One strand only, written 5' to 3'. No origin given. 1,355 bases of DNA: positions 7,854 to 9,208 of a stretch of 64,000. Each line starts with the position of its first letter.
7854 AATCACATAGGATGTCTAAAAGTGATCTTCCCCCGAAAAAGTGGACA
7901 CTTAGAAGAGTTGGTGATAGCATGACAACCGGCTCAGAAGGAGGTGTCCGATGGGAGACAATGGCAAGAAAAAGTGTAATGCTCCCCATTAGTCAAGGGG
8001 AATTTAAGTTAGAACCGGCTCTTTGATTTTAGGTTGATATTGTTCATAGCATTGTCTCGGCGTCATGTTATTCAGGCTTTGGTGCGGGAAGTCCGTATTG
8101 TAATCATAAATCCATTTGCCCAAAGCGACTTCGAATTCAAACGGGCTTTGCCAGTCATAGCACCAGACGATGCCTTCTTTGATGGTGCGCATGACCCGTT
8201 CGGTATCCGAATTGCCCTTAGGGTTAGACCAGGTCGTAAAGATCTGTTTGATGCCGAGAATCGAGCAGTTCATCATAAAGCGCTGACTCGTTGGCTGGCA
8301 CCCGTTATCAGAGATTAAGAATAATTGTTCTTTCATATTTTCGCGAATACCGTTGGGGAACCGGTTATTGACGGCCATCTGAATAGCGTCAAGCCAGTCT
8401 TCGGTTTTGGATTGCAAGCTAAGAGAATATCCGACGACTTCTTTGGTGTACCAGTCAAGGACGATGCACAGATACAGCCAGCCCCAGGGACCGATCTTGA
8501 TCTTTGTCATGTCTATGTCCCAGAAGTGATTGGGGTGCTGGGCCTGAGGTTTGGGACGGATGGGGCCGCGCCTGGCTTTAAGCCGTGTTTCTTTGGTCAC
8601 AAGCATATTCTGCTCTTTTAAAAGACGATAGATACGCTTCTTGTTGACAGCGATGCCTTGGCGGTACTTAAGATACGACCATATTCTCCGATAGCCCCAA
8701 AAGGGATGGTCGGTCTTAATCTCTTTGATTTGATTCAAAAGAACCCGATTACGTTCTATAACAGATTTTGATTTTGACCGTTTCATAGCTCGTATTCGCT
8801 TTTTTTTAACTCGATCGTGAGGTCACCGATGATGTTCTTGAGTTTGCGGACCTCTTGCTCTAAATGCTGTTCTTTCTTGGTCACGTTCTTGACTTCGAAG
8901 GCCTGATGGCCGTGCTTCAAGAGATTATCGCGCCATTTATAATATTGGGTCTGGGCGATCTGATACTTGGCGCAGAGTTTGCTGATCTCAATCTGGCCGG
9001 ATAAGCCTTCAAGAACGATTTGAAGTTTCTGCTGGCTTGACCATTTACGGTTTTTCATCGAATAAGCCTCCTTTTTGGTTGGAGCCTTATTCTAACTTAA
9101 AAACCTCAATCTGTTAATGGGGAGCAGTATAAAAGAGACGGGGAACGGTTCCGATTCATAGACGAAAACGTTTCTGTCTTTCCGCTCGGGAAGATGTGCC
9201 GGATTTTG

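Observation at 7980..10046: Nested insertion: a complete IS3-family element inserted into a second, now 5'-truncated IS3-family copy inside a polysaccharide-biosynthesis cluster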

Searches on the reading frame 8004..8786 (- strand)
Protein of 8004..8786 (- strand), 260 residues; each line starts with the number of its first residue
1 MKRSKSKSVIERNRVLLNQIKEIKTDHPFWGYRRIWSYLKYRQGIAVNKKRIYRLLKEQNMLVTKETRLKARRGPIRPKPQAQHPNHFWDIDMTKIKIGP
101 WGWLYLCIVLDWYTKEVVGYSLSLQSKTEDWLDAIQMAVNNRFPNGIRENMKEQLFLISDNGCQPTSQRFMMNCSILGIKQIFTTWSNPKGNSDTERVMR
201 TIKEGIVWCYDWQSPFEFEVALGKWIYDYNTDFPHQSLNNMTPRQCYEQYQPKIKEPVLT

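Call 5: search_protein_families(library=pfam, proteins=[window:8007-8786:-], max_evalue=0.01)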
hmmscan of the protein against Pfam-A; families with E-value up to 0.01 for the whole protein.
window:8007-8786:- (260 aa): 4 families
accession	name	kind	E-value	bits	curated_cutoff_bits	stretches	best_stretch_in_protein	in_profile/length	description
PF00665.32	rve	-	1.2e-17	64.4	32.6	1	83-188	2-101/102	Integrase core domain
PF13276.12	HTH_21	-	1.9e-13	50.9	28.1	1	13-63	3-54/60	HTH-like domain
PF13683.12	rve_3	-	2.8e-09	37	26.5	1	178-243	2-67/67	Integrase core domain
PF13565.12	HTH_32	-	0.00017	22.5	33.7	1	17-56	34-73/73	Homeodomain-like domain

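Call 10: find_encoding_contigs(protein=window:8004-8786:-, flank=3000, max_places=10)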
Protein window:8004-8786:- (260 aa): no gene with exactly this product is on record in the collection.

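Call 19: find_homologous_proteins(query=window:8007-8786:-, max_evalue=1e-20)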
Query window:8007-8786:- (260 aa): 2372 proteins with E <= 1e-20 among 2469 candidates; the best 120 are listed.
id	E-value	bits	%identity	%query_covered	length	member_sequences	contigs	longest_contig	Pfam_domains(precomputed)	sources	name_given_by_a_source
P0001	4.8e-169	579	92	100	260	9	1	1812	PF00665.33,PF13683.13,PF13276.13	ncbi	-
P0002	1.2e-167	574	92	100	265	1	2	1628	PF00665.33,PF13683.13,PF13276.13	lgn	-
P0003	1.1e-159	548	86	100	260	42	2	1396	PF00665.33,PF13683.13,PF13276.13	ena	-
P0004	1.2e-154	531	85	100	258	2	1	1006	PF00665.33,PF13683.13,PF13276.13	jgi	-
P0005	3.6e-149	513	81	100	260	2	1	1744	PF00665.33,PF13683.13,PF13276.13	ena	-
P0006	2.6e-144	498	80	100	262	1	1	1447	PF00665.33,PF13683.13,PF13276.13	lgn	-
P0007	5.1e-144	497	79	100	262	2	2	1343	PF00665.33,PF13683.13,PF13276.13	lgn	-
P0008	5.6e-144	496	79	100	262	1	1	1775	PF00665.33,PF13683.13,PF13276.13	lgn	-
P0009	1.1e-143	496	80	100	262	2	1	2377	PF00665.33,PF13683.13,PF13276.13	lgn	-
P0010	3.2e-143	494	79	100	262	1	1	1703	PF00665.33,PF13683.13,PF13276.13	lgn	-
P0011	9.9e-143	492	81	96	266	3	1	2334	PF00665.33,PF13683.13,PF13276.13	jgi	-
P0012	6.0e-142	490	78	100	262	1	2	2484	PF00665.33,PF13683.13,PF13276.13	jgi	jgi:putative transposase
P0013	1.1e-141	489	76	100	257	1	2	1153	PF00665.33,PF13683.13,PF13276.13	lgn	-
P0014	1.6e-141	488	80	97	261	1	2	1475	PF00665.33,PF13683.13,PF13276.13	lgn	-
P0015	4.7e-141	487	78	100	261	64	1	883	PF00665.33,PF13683.13,PF13276.13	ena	-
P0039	6.5e-138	477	77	100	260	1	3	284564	PF00665.33,PF13683.13,PF13276.13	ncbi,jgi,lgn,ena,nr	ncbi:MAG TPA: IS3 family transposase [Candidatus Omnitrophota bacterium]|nr:IS3 family transposase [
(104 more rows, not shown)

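Call 20: find_encoding_contigs(protein=P0001, flank=2500, max_places=6)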
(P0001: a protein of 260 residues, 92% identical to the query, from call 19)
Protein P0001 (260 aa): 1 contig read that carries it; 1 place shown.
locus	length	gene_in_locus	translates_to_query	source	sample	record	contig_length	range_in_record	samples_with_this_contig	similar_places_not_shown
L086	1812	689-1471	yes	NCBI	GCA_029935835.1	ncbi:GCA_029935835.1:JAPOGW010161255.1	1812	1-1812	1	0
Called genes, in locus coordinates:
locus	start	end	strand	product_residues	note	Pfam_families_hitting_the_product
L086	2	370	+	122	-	?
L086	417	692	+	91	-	PF01527:HTH_Tnp_1, PF06627:DUF1153 (weak)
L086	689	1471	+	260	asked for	PF13276:HTH_21, PF00665:rve, PF13683:rve_3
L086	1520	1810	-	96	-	?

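Call 21: find_encoding_contigs(protein=P0002, flank=2500, max_places=6)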
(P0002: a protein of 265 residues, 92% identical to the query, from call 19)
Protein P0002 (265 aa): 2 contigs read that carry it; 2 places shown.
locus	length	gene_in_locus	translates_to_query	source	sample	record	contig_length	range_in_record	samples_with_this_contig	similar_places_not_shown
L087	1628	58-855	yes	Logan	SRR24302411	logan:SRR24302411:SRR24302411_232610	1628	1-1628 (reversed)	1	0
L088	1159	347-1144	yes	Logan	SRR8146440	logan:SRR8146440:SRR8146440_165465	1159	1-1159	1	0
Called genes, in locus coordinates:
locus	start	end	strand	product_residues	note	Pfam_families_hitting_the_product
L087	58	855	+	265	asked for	PF13276:HTH_21, PF00665:rve, PF13683:rve_3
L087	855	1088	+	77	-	-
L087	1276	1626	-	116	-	?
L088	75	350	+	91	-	PF01527:HTH_Tnp_1, PF06627:DUF1153 (weak)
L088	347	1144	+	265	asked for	PF13276:HTH_21, PF00665:rve, PF13683:rve_3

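Call 22: find_encoding_contigs(protein=P0039, flank=2500, max_places=6)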
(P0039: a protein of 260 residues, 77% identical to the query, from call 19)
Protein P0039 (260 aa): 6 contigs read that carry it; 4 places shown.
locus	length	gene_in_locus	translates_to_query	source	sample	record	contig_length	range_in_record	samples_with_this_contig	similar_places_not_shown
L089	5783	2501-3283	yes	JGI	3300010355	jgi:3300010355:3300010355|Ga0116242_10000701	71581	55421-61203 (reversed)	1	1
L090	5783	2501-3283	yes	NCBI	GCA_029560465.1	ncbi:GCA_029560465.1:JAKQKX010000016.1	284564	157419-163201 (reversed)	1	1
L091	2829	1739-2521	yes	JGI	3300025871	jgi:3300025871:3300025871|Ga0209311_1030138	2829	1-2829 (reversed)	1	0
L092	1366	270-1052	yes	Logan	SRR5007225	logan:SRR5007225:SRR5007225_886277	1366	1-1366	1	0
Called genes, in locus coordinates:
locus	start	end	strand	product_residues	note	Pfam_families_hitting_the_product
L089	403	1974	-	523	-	PF13174:TPR_6 (faint), PF13424:TPR_12 (faint), PF13428:TPR_14 (faint), PF13432:TPR_16 (faint), PF00515:TPR_1 (faint), PF07719:TPR_2 (faint), PF13181:TPR_8 (faint)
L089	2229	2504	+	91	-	PF01527:HTH_Tnp_1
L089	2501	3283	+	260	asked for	PF13276:HTH_21, PF00665:rve, PF13683:rve_3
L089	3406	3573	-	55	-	-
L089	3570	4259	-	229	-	PF05173:DapB_C (weak)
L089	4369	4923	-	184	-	-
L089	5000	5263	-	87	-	PF06769:YoeB_toxin, PF05016:ParE_toxin (weak)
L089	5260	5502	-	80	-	PF02604:PhdYeFM_antitox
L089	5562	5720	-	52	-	-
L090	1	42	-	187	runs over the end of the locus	PF14512:TM1586_NiRdase (faint), PF00881:Nitroreductase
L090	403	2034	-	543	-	PF13174:TPR_6 (faint), PF13428:TPR_14 (faint), PF13432:TPR_16 (faint), PF13424:TPR_12 (faint), PF00515:TPR_1 (faint), PF07719:TPR_2 (faint), PF13181:TPR_8 (faint)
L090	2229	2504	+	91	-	PF01527:HTH_Tnp_1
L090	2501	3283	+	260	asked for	PF13276:HTH_21, PF00665:rve, PF13683:rve_3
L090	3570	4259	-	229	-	PF05173:DapB_C (weak)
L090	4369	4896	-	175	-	-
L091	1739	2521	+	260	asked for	PF13276:HTH_21, PF00665:rve, PF13683:rve_3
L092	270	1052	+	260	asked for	PF13276:HTH_21, PF00665:rve, PF13683:rve_3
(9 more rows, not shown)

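Call 31: search_protein_families(library=ncbifam, proteins=[window:8007-8786:-], max_evalue=0.001)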
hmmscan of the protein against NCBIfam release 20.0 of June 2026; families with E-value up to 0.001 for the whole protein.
window:8007-8786:- (260 aa): 3 families
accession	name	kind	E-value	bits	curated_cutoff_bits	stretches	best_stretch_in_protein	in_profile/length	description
NF033516.0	transpos_IS3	equivalog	2e-52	178.7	160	1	10-246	129-368/369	IS3 family transposase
NF033577.2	transpos_IS481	equivalog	9e-30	104.2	224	1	17-245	64-282/284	IS481 family transposase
NF006918.0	PRK09409.1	subfamily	2.2e-12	47.2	597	1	15-249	52-287/301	IS2 transposase TnpB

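Call 41: search_dna_similar(query=window:8007-8786:-, collection=plasmids, mode=protein, max_rows=10)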
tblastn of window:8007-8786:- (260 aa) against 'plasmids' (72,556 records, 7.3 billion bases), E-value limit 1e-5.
The search stops at 5000 records and this limit was reached: more records match than are counted here, and every count below describes the 5000 best-scoring records only.
Records with a match: at least 5000; places in all: 12365; records where one place covers at least 80% of the query: 4684.
Best place of each record, by identity: <60% 5000.
By first word of the organism name: Escherichia 1038; Klebsiella 666; Acinetobacter 479; Salmonella 326; Lactococcus 183; Burkholderia 144; Enterobacter 122; Pseudomonas 85; Sinorhizobium 83; Streptomyces 75; and 246 more.
By predicted mobility (MOB-suite, as given by PLSDB): conjugative 2326; mobilizable 1340; non-mobilizable 1334.
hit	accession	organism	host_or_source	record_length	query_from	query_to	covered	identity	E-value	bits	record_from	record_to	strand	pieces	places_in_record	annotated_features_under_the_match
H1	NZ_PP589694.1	Lactococcus sp.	Bacterial culture,Dairy environment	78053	1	251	97%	30.2%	7e-15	81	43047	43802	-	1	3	IS3 family transposase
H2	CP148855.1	Salmonella enterica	Dog,single cell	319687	13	249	91%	32.0%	8e-19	119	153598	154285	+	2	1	integrase core domain-containing protein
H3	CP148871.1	Salmonella enterica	Dog,single cell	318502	13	249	91%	32.0%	8e-19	119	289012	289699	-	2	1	integrase core domain-containing protein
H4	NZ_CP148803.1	Salmonella enterica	Homo sapiens,single cell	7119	13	249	91%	31.7%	4e-24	107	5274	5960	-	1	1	IS3 family transposase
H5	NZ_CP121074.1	Salmonella enterica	Homo sapiens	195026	13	249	91%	31.7%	4e-24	107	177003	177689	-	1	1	IS3 family transposase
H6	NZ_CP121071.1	Salmonella enterica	Chicken meat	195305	13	249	91%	31.7%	4e-24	107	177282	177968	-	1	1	IS3 family transposase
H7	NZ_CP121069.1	Salmonella enterica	Homo sapiens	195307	13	249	91%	31.7%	4e-24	107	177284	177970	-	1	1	IS3 family transposase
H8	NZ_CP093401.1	Salmonella enterica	Homo sapiens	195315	13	249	91%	31.7%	4e-24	107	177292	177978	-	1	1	IS3 family transposase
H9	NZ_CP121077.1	Salmonella enterica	Homo sapiens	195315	13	249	91%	31.7%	4e-24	107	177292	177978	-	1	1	IS3 family transposase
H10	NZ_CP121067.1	Salmonella enterica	Homo sapiens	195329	13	249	91%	31.7%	4e-24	107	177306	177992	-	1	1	IS3 family transposase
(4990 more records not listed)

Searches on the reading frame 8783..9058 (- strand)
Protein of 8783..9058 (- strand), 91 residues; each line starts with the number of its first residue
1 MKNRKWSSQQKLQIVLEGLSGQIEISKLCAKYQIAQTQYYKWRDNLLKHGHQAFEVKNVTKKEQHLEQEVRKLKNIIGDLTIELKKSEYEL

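Call 5: search_protein_families(library=pfam, proteins=[window:8786-9058:-], max_evalue=0.01)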
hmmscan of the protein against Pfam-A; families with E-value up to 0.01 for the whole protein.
window:8786-9058:- (91 aa): 3 families
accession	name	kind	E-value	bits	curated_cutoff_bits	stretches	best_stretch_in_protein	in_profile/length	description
PF01527.26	HTH_Tnp_1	-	1e-11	45.3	24.1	1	2-75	3-72/75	Transposase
PF06627.17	DUF1153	-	2.7e-05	24.7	23.5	1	3-59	27-83/87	Protein of unknown function (DUF1153)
PF13518.12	HTH_28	-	0.00016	22.1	25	1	10-50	1-40/52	Helix-turn-helix domain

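Call 11: find_encoding_contigs(protein=window:8783-9058:-, flank=3000, max_places=10)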
Protein window:8783-9058:- (91 aa): 2 contigs read that carry it; 2 places shown.
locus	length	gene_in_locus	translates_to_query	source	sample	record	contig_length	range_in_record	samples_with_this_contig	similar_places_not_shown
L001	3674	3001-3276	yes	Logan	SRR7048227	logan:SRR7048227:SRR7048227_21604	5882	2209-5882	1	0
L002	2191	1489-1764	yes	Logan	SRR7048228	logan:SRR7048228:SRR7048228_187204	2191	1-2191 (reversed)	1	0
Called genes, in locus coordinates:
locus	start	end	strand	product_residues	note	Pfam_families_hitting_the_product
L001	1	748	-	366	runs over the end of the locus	PF13439:Glyco_transf_4, PF20706:GT4-conflict (weak), PF00534:Glycos_transf_1, PF13692:Glyco_trans_1_4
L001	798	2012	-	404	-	PF13439:Glyco_transf_4 (weak), PF00534:Glycos_transf_1 (weak), PF26337:Gtf3_C (weak)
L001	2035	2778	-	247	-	PF13276:HTH_21, PF00665:rve, PF13683:rve_3, PF13333:rve_2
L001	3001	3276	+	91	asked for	PF01527:HTH_Tnp_1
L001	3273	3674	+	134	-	?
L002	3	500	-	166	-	?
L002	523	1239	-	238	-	PF13276:HTH_21, PF00665:rve, PF13683:rve_3, PF13333:rve_2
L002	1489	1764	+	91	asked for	PF01527:HTH_Tnp_1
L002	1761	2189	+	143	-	?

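Call 31: search_protein_families(library=ncbifam, proteins=[window:8786-9058:-], max_evalue=0.001)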
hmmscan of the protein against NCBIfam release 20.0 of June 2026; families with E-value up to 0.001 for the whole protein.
window:8786-9058:- (91 aa): 4 families
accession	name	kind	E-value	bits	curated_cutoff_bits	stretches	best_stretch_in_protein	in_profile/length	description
NF033516.0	transpos_IS3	equivalog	1.6e-09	37.5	160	1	9-84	1-75/369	IS3 family transposase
NF047595.1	IS66_ISRel24_TnpA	equivalog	7.7e-08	33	74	1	3-47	2-46/113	IS66-like element accessory protein TnpA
NF051866.1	CtrAInhibSciP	equivalog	2.7e-05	24.3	100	1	3-60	30-87/90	CtrA inhibitor SciP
NF033577.2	transpos_IS481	equivalog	0.00056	19.5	224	1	11-66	2-57/284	IS481 family transposase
